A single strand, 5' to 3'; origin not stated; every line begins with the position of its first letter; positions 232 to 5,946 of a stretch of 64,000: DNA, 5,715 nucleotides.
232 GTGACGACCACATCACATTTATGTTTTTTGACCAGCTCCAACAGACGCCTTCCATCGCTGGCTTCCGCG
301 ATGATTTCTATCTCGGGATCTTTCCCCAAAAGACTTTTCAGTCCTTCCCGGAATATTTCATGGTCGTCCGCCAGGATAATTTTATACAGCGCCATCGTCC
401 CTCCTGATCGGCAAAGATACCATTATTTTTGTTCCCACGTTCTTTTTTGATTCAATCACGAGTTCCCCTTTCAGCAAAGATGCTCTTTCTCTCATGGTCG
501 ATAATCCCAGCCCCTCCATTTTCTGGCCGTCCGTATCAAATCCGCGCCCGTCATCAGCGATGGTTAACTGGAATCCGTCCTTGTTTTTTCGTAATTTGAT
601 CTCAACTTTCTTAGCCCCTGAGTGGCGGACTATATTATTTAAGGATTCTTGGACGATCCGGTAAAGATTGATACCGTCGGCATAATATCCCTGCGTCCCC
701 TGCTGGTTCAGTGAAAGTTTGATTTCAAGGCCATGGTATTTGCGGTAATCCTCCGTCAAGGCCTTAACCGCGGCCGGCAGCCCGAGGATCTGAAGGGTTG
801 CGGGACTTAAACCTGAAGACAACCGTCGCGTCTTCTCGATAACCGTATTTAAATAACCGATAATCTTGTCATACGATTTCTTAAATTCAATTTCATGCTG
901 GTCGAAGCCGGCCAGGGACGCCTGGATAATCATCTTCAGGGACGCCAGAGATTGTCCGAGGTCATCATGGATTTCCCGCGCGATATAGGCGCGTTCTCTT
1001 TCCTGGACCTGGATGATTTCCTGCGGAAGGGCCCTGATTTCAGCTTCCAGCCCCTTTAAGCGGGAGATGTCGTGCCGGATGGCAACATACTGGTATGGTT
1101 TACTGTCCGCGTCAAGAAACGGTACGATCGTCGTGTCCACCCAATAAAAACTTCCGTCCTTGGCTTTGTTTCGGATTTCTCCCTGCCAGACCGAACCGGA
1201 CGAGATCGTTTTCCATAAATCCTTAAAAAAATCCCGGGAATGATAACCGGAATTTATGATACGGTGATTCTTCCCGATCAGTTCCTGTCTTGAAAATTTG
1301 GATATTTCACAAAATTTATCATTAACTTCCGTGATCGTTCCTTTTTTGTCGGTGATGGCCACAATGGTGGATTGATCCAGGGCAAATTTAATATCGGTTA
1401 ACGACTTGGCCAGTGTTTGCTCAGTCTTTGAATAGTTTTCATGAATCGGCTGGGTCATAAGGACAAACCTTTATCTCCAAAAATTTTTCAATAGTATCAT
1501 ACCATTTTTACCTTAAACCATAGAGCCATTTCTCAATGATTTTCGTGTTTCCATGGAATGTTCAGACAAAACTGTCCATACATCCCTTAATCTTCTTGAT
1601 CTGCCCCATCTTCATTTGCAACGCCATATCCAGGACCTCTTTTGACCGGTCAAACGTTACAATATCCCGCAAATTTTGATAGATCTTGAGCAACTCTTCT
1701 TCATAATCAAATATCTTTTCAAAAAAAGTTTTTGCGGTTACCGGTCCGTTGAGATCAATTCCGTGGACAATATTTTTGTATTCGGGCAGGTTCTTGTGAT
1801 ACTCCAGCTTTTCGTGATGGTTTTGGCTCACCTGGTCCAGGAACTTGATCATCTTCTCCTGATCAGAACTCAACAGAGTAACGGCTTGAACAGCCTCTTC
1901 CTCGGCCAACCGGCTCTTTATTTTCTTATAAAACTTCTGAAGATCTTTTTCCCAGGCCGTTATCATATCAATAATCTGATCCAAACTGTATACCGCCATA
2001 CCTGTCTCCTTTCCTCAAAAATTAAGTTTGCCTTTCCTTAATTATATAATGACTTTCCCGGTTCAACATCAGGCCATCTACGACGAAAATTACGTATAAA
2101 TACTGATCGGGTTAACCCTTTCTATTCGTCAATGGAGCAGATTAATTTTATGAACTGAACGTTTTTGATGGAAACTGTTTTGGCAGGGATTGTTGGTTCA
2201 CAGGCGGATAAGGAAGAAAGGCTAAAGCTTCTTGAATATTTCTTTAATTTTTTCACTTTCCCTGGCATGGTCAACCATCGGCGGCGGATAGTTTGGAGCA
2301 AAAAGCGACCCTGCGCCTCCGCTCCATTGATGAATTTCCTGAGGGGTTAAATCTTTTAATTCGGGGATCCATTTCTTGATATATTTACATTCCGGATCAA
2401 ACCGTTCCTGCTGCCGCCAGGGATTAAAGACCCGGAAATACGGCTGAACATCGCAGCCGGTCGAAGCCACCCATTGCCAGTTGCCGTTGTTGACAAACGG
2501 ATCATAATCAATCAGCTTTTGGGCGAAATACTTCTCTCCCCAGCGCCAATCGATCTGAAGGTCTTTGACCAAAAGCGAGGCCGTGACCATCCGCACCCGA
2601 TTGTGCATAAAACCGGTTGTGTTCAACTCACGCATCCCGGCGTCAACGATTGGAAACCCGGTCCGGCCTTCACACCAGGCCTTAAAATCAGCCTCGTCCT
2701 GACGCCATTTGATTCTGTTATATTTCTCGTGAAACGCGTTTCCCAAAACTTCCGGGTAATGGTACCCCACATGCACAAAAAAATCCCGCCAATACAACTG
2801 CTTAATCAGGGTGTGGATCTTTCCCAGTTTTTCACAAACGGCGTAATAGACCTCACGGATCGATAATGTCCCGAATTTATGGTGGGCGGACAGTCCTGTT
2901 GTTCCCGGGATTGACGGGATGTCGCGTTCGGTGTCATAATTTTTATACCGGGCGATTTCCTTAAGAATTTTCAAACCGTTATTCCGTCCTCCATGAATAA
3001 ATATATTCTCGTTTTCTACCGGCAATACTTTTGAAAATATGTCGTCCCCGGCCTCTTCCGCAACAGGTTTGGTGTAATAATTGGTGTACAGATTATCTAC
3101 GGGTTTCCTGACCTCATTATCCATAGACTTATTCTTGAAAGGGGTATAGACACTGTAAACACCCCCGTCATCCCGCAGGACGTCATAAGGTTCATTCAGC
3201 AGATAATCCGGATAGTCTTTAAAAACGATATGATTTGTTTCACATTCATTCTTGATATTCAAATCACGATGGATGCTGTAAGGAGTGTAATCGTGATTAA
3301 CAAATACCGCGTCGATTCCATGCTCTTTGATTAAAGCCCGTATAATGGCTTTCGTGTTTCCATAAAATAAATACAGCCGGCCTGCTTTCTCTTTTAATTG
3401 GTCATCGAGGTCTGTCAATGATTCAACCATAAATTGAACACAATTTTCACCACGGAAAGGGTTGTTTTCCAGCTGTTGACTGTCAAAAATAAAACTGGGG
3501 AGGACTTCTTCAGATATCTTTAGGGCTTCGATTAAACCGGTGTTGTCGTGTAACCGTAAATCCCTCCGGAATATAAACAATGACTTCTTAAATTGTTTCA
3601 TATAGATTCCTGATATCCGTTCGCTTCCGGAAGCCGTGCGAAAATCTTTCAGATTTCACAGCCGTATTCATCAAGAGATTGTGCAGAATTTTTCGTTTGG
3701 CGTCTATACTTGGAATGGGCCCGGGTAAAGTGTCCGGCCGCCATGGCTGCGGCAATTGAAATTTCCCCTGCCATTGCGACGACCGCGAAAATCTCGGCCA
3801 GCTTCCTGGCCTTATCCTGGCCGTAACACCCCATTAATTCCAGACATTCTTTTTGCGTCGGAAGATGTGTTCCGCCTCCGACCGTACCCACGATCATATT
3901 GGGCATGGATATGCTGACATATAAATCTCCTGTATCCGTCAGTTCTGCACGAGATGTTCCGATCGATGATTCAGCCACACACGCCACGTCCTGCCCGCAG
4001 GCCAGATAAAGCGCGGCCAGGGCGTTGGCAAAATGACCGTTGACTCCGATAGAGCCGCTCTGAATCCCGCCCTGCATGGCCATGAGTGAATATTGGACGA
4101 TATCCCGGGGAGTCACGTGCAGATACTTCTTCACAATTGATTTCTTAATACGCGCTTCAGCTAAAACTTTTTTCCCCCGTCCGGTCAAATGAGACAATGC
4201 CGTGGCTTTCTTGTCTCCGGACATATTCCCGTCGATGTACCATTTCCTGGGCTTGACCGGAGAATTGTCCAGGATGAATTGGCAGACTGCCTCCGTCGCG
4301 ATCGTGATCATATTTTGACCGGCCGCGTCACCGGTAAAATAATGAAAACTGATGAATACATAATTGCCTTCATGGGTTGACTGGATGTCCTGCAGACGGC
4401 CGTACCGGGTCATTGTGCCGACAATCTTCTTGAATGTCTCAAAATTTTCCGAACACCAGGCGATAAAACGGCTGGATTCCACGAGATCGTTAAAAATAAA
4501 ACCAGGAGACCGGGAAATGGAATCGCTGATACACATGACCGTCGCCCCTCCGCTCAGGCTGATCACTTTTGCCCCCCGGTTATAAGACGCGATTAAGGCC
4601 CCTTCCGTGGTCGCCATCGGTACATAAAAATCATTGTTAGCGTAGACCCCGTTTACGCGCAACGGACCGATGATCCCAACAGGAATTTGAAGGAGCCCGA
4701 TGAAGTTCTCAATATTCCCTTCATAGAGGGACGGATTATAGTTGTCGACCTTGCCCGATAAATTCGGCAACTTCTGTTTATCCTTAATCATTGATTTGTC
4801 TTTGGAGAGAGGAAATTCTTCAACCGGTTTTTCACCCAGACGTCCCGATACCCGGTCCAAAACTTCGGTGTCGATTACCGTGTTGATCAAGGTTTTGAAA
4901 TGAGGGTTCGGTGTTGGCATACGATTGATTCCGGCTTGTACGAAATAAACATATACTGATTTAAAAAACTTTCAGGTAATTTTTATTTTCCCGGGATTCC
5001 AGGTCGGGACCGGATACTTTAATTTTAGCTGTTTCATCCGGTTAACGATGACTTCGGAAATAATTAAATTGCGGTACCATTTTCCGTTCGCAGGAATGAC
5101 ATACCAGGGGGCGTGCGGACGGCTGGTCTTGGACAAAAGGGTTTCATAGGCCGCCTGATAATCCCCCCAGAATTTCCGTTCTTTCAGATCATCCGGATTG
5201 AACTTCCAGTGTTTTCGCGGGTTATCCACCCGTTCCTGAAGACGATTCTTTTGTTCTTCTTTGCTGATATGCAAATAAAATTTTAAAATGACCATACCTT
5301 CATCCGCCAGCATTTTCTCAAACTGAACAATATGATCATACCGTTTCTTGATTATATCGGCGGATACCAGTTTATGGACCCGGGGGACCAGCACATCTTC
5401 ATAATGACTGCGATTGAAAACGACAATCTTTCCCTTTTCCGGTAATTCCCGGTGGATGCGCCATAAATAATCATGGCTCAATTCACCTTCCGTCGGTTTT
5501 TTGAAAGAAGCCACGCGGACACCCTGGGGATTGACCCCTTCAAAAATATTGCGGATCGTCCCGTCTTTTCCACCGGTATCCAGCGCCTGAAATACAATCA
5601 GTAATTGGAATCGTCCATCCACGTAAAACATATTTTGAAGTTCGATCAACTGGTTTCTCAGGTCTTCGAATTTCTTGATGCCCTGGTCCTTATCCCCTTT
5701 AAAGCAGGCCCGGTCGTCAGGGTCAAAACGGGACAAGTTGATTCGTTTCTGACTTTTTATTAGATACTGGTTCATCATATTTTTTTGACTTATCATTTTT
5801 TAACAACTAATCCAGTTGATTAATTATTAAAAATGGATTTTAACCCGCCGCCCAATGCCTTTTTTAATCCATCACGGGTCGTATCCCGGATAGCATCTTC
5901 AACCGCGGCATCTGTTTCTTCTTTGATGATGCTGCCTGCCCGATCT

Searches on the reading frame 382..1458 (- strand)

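Call 80: search_protein_families(library=pfam, proteins=[window:382-1458:-], max_evalue=0.0001)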
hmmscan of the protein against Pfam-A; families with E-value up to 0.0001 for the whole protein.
window:382-1458:- (358 aa): 7 families
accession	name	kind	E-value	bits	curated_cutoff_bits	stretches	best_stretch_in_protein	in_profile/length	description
PF13426.13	PAS_9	-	2.1e-16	60.5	27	1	32-132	3-102/103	PAS domain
PF02518.31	HATPase_c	-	1.2e-15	58.4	26.4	1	261-352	2-110/111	Histidine kinase-, DNA gyrase B-, and HSP90-like ATPase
PF00989.32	PAS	-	5e-14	52.7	22.6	1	32-131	13-113/113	PAS fold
PF08447.18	PAS_3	-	8e-14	52.1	25.6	1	43-127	2-88/89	PAS fold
PF07730.19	HisKA_3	-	6.4e-12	46.3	24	1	155-222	1-68/68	Histidine kinase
PF08448.16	PAS_4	-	4.2e-07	30.6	23.1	1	32-134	7-108/110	PAS fold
PF13581.12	HATPase_c_2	-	7.2e-06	26.5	27.4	1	268-317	35-100/127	Histidine kinase-like ATPase domain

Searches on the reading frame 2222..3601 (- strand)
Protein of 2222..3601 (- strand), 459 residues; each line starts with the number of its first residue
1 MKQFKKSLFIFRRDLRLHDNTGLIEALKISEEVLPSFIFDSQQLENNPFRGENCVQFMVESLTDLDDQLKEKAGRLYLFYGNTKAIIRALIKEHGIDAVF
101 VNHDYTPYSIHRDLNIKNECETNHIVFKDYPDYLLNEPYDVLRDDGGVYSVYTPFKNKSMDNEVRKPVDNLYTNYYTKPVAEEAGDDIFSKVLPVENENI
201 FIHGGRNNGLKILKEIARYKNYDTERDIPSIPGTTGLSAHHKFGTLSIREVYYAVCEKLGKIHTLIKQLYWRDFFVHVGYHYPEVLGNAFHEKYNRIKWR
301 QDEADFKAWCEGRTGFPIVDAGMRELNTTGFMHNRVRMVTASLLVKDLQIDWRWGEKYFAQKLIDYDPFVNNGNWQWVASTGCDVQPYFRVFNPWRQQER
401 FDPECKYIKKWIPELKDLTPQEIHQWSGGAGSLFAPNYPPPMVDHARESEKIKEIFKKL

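Call 80: search_protein_families(library=pfam, proteins=[window:2222-3601:-], max_evalue=0.0001)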
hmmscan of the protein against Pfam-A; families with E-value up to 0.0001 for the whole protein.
window:2222-3601:- (459 aa): 2 families
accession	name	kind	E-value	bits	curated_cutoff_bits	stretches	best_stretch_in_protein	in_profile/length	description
PF03441.19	FAD_binding_7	-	1.5e-80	269.8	27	1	266-457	2-202/203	FAD binding domain of DNA photolyase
PF00875.24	DNA_photolyase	-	4e-38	131.4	26.6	1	8-161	2-154/164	DNA photolyase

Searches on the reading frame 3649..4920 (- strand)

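Call 80: search_protein_families(library=pfam, proteins=[window:3649-4920:-], max_evalue=0.0001)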
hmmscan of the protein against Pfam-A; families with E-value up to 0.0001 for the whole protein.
window:3649-4920:- (423 aa): 1 family
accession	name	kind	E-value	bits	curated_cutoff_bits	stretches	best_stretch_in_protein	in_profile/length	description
PF00368.23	HMG-CoA_red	-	1.6e-117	393.1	27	1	49-407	15-368/368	Hydroxymethylglutaryl-coenzyme A reductase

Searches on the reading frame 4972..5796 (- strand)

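Call 80: search_protein_families(library=pfam, proteins=[window:4972-5796:-], max_evalue=0.0001)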
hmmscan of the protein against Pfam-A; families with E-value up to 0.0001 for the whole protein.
window:4972-5796:- (274 aa): 1 family
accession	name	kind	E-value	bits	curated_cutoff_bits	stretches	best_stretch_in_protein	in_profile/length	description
PF03976.20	PPK2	-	4.6e-76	255.8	22.3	1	35-258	3-225/229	Polyphosphate kinase 2 (PPK2)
